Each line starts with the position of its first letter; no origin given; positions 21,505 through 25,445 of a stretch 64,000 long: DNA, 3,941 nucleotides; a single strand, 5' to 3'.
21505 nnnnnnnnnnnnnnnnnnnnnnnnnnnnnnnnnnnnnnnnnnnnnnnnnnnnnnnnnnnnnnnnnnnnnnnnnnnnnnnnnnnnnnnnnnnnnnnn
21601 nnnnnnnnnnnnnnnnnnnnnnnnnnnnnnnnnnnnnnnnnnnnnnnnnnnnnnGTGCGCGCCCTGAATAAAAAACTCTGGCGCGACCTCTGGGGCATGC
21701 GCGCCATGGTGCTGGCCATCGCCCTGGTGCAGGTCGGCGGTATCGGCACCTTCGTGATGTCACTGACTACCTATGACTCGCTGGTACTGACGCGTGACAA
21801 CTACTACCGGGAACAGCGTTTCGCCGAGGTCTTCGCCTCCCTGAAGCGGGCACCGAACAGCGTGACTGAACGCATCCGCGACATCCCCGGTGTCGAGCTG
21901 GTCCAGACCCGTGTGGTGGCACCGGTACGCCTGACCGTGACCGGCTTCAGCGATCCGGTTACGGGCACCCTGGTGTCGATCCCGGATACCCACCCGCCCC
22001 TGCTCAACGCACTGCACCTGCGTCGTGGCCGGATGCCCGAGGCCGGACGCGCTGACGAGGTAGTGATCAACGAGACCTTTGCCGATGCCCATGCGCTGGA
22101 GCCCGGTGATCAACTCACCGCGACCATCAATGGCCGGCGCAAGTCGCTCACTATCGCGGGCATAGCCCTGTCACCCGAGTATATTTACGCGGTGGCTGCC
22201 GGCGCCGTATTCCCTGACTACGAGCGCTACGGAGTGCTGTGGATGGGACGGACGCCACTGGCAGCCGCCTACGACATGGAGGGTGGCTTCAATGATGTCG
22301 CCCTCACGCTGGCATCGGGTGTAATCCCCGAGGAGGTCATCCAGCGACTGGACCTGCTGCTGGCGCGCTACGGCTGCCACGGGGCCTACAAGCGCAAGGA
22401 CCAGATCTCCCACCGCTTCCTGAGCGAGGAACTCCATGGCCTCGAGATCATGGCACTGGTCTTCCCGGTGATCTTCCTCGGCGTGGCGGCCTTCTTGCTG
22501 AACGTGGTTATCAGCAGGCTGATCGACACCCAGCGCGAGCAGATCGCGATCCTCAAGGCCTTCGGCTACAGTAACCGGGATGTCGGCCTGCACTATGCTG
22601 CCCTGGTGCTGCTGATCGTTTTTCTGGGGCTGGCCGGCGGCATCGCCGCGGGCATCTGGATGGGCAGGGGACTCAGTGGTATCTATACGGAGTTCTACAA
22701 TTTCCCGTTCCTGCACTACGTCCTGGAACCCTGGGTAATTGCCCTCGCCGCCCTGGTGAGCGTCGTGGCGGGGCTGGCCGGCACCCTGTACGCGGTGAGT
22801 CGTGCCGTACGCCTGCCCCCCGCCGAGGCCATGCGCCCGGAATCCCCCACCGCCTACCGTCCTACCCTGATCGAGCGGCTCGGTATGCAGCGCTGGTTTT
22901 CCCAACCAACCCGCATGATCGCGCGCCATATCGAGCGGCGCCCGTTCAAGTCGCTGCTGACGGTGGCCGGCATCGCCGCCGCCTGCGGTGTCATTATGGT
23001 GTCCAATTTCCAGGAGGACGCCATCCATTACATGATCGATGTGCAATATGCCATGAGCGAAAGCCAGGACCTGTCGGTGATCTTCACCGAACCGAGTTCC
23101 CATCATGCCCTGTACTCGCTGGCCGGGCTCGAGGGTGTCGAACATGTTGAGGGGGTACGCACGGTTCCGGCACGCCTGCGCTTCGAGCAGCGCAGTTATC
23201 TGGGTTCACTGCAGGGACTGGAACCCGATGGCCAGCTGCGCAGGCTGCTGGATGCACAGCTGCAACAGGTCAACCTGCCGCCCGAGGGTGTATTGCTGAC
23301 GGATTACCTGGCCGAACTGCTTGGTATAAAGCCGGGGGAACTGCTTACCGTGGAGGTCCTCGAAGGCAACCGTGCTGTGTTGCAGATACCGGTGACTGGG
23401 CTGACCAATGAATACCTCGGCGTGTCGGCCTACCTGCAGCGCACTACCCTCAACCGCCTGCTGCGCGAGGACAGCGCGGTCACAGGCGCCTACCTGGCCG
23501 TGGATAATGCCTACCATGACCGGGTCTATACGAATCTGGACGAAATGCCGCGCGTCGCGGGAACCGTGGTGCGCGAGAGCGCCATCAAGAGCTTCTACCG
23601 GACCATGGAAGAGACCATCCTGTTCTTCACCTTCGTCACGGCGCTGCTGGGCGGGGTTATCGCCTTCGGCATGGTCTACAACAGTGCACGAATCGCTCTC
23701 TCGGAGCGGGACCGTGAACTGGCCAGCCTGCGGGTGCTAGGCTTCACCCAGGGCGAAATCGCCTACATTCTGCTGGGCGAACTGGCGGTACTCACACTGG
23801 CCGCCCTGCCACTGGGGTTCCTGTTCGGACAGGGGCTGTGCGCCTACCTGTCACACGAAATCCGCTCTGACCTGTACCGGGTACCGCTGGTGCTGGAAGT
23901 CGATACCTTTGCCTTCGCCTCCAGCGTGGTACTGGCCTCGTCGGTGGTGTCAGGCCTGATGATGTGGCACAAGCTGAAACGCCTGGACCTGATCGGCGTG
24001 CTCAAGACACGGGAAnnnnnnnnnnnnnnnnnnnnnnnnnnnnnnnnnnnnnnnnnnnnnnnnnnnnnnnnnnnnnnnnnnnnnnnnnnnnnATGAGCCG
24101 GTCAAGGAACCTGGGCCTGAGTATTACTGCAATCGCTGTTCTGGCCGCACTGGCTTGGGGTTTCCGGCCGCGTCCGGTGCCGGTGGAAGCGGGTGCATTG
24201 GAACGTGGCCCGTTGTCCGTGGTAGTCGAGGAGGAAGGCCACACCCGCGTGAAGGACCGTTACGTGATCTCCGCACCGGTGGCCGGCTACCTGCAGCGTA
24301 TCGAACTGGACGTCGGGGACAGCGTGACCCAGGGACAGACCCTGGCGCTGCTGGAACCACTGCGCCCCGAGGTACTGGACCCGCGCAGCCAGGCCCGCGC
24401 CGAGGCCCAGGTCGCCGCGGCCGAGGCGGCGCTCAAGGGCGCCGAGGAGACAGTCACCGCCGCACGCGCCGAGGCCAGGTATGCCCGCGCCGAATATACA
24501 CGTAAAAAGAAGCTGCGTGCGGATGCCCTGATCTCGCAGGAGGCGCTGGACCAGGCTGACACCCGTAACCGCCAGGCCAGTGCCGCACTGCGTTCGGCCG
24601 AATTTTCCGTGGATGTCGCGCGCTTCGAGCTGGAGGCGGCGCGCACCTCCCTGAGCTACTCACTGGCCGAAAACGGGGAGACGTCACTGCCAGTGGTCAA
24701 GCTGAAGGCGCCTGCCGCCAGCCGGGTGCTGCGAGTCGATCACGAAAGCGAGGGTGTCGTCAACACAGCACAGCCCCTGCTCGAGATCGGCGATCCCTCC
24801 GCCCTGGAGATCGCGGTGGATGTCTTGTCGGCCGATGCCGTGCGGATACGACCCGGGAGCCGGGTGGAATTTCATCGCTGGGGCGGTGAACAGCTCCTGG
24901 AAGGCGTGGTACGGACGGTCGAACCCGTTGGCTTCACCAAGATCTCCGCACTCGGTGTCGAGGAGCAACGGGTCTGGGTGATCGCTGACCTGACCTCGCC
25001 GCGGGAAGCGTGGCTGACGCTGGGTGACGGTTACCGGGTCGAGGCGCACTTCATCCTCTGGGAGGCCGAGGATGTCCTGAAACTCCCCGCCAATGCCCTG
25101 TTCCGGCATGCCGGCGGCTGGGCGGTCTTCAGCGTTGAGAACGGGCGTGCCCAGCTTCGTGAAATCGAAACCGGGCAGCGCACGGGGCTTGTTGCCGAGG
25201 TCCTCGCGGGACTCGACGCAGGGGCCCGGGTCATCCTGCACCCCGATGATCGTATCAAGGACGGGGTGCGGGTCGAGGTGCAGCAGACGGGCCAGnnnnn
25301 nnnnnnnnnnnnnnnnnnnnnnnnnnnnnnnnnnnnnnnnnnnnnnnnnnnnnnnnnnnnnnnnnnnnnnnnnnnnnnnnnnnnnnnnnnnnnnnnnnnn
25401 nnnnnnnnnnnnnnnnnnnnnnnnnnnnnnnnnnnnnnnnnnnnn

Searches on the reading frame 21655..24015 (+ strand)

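Call 50: search_protein_families(library=pfam, proteins=[window:21655-24015:+], max_evalue=0.00001)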
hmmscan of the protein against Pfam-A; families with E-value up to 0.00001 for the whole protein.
window:21655-24015:+ (787 aa): 2 families
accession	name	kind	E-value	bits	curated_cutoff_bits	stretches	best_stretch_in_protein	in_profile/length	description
PF02687.27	FtsX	-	7.8e-28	97.4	25.5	2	269-389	2-120/120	FtsX-like permease C-terminal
PF12704.14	MacB_PCD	-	6.9e-09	36.7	27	1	26-232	14-204/207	MacB-like periplasmic core domain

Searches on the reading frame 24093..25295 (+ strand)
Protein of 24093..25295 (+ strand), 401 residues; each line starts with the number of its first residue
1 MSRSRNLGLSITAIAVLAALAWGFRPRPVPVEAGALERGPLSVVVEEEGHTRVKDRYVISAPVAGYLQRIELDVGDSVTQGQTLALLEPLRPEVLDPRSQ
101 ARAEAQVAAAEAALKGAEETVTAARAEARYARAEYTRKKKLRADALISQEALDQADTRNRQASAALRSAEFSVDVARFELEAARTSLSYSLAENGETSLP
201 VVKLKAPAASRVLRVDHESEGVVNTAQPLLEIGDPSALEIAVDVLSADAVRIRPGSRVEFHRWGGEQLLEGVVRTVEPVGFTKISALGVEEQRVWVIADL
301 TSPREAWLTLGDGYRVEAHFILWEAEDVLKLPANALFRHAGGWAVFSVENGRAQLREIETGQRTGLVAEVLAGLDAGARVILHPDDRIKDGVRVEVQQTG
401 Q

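Call 50: search_protein_families(library=pfam, proteins=[window:24093-25295:+], max_evalue=0.00001)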
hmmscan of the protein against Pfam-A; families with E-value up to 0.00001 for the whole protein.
window:24093-25295:+ (401 aa): 2 families
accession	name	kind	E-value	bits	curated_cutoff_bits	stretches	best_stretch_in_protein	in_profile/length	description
PF13437.12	HlyD_3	-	2.8e-14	54.2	22.2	1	203-303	1-96/106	HlyD family secretion protein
PF16576.10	HlyD_D23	-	8e-08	32.3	30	0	57-278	20-186/214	Barrel-sandwich domain of CusB or HlyD membrane-fusion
